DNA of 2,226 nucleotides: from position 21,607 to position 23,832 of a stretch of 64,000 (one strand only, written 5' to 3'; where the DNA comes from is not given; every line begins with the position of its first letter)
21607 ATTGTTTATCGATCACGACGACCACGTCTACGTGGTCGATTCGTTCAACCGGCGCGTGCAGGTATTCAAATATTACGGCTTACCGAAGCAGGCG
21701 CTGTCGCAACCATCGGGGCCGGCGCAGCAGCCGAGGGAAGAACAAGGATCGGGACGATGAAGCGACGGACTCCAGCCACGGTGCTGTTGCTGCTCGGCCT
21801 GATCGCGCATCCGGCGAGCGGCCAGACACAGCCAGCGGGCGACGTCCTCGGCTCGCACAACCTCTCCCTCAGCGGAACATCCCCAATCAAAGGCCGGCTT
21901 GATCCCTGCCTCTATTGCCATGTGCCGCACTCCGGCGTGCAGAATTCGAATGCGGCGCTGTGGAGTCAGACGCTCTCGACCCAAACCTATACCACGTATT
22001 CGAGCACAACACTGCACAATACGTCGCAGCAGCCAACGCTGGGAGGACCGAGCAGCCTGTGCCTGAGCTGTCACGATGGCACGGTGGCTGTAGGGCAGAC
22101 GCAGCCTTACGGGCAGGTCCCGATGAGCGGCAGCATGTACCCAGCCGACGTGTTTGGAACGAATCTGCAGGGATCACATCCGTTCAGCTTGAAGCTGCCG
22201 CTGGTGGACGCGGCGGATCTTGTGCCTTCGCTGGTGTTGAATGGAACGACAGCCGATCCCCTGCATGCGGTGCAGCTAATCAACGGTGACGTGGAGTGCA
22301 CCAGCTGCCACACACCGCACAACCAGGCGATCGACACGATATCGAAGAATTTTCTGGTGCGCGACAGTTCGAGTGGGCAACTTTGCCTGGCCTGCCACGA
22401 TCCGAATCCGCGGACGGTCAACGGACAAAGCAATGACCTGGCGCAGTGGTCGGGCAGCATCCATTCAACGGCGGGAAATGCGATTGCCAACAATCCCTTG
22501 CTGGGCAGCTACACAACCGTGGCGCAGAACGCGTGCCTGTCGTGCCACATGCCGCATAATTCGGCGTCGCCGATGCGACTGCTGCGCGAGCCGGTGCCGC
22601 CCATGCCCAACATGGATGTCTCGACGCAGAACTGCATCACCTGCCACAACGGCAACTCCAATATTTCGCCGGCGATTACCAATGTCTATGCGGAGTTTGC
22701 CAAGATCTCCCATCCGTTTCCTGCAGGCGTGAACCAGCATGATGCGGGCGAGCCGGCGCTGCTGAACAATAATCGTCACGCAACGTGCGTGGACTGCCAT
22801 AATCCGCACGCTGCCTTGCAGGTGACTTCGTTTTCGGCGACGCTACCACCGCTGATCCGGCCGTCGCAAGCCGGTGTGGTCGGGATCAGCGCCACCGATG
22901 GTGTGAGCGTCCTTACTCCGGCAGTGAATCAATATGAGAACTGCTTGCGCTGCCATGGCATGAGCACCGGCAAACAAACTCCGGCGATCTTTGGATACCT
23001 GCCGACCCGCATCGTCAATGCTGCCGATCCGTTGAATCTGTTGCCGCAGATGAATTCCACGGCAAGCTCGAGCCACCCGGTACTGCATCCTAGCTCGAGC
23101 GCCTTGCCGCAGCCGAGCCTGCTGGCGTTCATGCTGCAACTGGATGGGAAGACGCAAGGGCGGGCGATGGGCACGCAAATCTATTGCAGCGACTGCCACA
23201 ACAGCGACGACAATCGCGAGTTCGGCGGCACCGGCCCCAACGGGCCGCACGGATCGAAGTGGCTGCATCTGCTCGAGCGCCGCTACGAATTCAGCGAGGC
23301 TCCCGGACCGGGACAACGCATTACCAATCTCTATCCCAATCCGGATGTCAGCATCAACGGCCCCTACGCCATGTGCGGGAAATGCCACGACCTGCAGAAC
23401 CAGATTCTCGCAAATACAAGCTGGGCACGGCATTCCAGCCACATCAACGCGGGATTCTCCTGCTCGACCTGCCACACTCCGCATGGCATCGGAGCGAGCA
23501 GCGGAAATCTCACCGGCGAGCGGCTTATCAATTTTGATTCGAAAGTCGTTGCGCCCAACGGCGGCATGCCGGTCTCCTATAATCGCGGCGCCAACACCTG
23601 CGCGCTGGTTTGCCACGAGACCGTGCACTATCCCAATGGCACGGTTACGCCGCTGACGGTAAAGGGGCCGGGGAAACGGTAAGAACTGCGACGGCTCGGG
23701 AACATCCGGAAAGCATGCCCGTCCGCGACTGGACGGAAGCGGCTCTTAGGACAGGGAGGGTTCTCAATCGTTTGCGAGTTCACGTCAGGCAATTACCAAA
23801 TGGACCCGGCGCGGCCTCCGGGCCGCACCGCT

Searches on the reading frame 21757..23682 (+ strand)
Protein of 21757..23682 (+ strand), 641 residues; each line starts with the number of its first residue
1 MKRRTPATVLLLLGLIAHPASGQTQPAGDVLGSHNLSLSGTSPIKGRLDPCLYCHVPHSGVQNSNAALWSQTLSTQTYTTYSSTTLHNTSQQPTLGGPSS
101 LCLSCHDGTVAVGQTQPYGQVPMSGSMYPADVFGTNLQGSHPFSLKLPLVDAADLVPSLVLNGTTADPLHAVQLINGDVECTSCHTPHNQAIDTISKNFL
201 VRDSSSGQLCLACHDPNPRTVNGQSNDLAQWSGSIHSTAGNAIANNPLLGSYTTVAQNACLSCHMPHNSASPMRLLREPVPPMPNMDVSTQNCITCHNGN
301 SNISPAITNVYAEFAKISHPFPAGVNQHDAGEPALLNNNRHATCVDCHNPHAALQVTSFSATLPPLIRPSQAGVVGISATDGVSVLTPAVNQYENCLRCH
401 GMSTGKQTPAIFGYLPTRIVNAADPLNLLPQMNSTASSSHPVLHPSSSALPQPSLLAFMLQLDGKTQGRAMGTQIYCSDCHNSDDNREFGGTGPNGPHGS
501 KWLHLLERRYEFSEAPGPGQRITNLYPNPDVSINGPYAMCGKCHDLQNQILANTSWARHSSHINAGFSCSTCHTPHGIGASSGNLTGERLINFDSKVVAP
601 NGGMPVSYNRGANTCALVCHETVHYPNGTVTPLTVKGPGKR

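Call 7: search_protein_families(library=pfam, proteins=[window:21757-23682:+], max_evalue=0.01)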
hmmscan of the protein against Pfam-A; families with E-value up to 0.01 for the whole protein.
window:21757-23682:+ (641 aa): 8 families
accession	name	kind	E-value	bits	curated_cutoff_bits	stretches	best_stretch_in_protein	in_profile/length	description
PF09699.15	Paired_CXXCH_1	-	2.8e-17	62.6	20.6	2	178-216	7-38/41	Doubled CXXCH motif (Paired_CXXCH_1)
PF14522.11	Cytochrome_C7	-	8.4e-17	61.2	24.8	2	173-264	8-66/67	Cytochrome c7 and related cytochrome c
PF22113.1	Mtrc-MtrF_II-IV_dom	-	3.9e-15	56.2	30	3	180-356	8-171/176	Outer membrane cytochrome MtrC/MtrF-like, domains II/IV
PF14537.11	Cytochrom_c3_2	-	1.3e-09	38.9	25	1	538-576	27-67/79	Cytochrome c3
PF02085.21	Cytochrom_CIII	-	1.3e-05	25.9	22.9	0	537-575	46-84/101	Class III cytochrome C family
PF03264.19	Cytochrom_NNT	-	0.0001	22.5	24.1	0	539-578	38-77/174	NapC/NirT cytochrome c family, N-terminal region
PF22678.1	Cytochrom_c_NrfB-like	-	0.00017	22.4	27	1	530-577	26-69/89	Cytochrome c-type protein NrfB-like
PF13442.11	Cytochrome_CBB3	-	0.00048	20.9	27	0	394-413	12-29/68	Cytochrome C oxidase, cbb3-type, subunit III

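Call 72: search_protein_families(library=ncbifam, proteins=[window:21757-23682:+], max_evalue=0.001)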
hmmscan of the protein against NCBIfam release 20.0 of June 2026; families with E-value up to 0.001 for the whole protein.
window:21757-23682:+ (641 aa): 6 families
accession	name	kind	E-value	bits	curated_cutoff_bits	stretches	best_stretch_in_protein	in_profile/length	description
TIGR01905.1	paired_CXXCH_1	subfamily_domain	5.3e-13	48.6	25.2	1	180-215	8-37/41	doubled CXXCH domain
TIGR03153.1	cytochr_NrfH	equivalog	8.2e-11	42.1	134.2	0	538-578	29-64/138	cytochrome c nitrite reductase small subunit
TIGR03508.1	decahem_SO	subfamily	4.5e-09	36.2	192.2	0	180-226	191-231/258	DmsE family decaheme c-type cytochrome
TIGR03146.1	cyt_nit_nrfB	equivalog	1.1e-06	28.9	166.6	0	536-621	10-92/145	cytochrome c nitrite reductase pentaheme subunit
TIGR04257.1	nanowire_3heme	domain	1.9e-05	24.7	40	0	179-216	24-60/75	c(7)-type cytochrome triheme domain-containing protein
NF041028.1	decahem_GSU2203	exception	0.00031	20.1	325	0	176-248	172-240/317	GSU2203 family decaheme c-type cytochrome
